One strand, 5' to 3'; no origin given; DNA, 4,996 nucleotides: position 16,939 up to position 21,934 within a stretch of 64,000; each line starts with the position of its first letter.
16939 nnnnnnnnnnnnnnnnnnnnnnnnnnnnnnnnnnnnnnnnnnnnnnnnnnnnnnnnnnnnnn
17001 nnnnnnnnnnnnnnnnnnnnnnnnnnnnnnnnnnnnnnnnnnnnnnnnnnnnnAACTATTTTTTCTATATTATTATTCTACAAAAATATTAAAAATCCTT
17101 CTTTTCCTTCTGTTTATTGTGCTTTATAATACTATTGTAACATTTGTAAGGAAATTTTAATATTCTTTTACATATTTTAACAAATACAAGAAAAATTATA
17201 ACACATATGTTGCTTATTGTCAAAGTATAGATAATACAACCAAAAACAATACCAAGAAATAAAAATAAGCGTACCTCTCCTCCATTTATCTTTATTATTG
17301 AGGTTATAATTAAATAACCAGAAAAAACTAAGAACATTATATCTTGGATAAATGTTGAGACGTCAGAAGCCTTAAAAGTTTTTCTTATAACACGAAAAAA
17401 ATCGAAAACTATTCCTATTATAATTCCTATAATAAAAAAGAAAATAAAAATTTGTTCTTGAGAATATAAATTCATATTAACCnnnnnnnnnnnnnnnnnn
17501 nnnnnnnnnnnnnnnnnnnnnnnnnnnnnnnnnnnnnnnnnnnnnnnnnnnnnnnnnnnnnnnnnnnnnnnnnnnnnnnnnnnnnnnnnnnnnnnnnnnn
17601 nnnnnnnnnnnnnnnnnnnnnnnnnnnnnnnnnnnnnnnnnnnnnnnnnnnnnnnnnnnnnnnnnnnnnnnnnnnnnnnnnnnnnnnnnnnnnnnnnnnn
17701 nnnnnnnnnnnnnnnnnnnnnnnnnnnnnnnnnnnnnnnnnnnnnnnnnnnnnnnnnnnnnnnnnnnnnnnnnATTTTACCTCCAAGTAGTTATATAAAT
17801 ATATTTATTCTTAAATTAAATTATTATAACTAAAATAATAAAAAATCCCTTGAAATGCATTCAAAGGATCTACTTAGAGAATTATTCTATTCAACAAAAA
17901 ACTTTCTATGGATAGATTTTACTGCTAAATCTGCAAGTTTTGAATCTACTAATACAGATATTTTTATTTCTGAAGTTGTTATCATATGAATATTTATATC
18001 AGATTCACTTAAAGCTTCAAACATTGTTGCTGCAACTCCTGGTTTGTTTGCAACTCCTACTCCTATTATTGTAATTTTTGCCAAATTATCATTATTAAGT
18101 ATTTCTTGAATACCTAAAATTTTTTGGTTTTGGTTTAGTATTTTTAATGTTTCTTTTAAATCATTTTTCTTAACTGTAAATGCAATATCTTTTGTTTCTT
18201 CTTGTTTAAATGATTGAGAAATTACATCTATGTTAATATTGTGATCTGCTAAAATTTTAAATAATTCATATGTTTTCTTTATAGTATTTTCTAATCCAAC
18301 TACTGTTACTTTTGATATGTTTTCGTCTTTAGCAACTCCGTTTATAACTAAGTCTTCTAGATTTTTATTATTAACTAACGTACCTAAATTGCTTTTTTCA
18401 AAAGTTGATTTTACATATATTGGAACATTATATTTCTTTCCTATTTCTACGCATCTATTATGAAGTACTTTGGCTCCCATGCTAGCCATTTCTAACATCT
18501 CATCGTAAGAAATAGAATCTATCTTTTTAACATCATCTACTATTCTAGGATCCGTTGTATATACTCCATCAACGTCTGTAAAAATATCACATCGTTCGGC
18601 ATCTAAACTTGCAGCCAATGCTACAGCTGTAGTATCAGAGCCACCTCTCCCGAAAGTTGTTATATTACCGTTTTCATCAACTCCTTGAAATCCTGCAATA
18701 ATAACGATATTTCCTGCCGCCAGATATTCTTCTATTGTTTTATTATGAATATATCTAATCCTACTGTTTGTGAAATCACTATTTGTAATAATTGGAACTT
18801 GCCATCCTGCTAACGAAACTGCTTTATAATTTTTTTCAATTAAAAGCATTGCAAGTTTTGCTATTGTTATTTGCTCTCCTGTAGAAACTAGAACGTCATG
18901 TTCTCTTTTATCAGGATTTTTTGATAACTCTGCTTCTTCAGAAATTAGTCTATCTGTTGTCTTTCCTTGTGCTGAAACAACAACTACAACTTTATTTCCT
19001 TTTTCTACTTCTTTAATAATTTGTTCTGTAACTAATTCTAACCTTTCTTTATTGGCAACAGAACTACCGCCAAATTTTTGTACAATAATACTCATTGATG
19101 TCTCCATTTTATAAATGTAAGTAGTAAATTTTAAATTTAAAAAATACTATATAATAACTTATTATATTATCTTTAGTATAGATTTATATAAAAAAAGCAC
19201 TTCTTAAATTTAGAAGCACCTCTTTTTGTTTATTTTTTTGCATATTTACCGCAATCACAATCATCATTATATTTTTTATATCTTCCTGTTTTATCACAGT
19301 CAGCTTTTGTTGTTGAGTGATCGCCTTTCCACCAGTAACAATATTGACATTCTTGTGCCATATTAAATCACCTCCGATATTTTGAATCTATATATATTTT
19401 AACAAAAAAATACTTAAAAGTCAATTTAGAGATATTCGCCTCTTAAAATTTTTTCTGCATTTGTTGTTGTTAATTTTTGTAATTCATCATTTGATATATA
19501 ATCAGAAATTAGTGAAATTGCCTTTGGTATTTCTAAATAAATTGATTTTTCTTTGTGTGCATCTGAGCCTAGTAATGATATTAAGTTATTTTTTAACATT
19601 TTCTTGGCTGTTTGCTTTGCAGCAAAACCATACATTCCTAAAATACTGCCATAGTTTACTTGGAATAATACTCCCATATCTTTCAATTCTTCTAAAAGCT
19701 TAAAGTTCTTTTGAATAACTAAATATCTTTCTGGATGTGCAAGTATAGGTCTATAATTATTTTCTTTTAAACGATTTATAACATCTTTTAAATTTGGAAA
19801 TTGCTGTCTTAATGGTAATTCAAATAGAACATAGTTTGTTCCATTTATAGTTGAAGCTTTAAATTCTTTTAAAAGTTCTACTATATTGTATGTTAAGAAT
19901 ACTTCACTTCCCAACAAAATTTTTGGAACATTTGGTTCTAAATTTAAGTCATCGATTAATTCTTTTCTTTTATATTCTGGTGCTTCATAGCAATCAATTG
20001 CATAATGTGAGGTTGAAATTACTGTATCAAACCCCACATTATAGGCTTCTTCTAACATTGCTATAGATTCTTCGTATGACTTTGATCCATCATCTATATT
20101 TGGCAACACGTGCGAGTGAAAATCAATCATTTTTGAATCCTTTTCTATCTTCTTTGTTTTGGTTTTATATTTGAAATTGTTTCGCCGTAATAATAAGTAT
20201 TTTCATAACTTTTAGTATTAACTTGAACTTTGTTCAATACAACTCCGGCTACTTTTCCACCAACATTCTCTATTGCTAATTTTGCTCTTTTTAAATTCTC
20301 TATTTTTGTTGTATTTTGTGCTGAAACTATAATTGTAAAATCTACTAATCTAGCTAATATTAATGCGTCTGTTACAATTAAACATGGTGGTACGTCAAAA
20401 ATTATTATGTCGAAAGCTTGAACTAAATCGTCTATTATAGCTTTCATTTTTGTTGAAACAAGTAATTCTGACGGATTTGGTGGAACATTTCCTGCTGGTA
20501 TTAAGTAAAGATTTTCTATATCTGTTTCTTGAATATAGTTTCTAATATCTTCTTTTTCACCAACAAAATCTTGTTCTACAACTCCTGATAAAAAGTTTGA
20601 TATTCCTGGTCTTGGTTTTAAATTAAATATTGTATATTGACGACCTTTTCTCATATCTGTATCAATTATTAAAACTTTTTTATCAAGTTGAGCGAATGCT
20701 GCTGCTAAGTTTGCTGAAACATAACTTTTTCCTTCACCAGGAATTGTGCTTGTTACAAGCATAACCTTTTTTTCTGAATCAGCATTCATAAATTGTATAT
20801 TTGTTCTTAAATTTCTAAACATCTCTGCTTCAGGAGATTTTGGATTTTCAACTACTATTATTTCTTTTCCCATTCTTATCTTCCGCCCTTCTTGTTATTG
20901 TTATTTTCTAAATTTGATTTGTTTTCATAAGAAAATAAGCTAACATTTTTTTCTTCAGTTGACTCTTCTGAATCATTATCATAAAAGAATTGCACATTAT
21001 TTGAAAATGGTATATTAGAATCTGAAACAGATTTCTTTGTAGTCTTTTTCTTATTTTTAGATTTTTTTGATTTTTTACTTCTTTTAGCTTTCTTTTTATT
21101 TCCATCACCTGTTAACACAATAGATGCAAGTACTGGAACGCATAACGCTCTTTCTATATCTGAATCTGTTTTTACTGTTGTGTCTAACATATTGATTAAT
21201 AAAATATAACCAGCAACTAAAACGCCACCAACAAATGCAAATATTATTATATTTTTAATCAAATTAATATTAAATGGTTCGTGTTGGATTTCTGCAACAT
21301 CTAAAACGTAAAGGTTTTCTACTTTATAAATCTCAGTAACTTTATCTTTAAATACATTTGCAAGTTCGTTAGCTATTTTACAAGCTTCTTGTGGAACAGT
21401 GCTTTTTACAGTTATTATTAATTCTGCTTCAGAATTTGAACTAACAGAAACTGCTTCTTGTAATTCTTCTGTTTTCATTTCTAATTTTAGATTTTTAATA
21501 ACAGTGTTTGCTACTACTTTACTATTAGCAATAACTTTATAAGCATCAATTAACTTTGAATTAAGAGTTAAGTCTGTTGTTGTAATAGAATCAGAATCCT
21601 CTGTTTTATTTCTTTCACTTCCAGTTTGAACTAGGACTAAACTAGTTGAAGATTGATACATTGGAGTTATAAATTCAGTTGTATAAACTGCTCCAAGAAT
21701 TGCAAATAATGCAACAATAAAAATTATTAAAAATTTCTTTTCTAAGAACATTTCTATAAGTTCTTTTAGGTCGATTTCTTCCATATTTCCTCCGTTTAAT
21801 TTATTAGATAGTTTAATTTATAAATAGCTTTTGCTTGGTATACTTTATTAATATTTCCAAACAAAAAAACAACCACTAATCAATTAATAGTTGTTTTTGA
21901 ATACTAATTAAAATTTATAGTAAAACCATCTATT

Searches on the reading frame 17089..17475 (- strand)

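Call 58: search_protein_families(library=pfam, proteins=[window:17089-17475:-], max_evalue=0.00001)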
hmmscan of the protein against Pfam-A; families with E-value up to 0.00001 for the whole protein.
window:17089-17475:- (128 aa): 1 family
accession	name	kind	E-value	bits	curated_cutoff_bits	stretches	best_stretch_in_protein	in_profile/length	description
PF09578.15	Spore_YabQ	-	4e-19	69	27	1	10-88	1-79/79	Spore cortex protein YabQ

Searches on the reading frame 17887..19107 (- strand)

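Call 58: search_protein_families(library=pfam, proteins=[window:17887-19107:-], max_evalue=0.00001)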
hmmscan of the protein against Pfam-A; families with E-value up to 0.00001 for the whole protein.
window:17887-19107:- (406 aa): 4 families
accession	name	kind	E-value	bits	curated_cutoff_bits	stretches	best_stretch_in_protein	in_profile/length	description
PF00696.33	AA_kinase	-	1.6e-56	192.1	24.9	1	7-234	2-234/234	Amino acid kinase family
PF22468.2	ACT_9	-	9.1e-32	109.1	27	2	345-403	1-61/61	ACT domain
PF13840.12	ACT_7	-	7.2e-20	71.1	27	1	339-401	3-65/65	ACT domain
PF01842.31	ACT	-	4.5e-14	52.3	27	1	346-383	1-38/66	ACT domain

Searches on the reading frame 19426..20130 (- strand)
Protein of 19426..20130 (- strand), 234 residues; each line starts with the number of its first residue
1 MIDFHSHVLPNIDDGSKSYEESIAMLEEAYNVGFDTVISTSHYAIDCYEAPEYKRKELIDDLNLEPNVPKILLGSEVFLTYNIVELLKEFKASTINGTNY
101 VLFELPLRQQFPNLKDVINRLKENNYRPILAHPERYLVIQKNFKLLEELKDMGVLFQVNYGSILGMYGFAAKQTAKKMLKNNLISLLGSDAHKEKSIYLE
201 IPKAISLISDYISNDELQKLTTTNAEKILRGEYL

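Call 58: search_protein_families(library=pfam, proteins=[window:19426-20130:-], max_evalue=0.00001)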
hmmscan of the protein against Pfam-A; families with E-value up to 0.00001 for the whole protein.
window:19426-20130:- (234 aa): 1 family
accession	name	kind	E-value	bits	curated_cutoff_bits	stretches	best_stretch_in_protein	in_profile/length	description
PF19567.5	CpsB_CapC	-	1.1e-57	195.6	27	1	1-230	1-234/234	Capsular polysaccharide synthesis, CpsB/CapC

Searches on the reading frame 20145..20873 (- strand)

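Call 58: search_protein_families(library=pfam, proteins=[window:20145-20873:-], max_evalue=0.00001)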
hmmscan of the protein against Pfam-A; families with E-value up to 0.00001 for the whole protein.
window:20145-20873:- (242 aa): 3 families
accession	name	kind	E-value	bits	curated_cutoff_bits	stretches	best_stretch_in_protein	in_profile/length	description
PF13614.12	AAA_31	-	2e-14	54.4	27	1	37-191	3-154/177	AAA domain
PF01656.29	CbiA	-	2.1e-10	41.1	25.4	1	40-222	3-91/125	CobQ/CobB/MinD/ParA nucleotide binding domain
PF10609.15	ParA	-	6.3e-10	39.3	27.1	1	35-227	3-187/246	NUBPL iron-transfer P-loop NTPase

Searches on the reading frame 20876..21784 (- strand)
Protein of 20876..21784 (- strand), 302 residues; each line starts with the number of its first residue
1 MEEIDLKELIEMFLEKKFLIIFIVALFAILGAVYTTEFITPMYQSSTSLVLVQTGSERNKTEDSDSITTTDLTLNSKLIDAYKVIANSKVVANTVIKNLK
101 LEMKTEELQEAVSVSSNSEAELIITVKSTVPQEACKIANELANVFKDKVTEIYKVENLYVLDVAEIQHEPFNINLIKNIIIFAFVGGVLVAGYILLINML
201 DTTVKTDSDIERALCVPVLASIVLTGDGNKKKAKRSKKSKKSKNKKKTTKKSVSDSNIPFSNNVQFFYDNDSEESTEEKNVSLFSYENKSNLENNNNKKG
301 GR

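Call 58: search_protein_families(library=pfam, proteins=[window:20876-21784:-], max_evalue=0.00001)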
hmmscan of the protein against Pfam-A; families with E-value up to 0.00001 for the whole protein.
window:20876-21784:- (302 aa): 1 family
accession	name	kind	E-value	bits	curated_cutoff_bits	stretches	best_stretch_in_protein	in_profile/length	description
PF02706.20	Wzz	-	7.2e-14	52.3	25.5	1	2-99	1-91/91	Chain length determinant protein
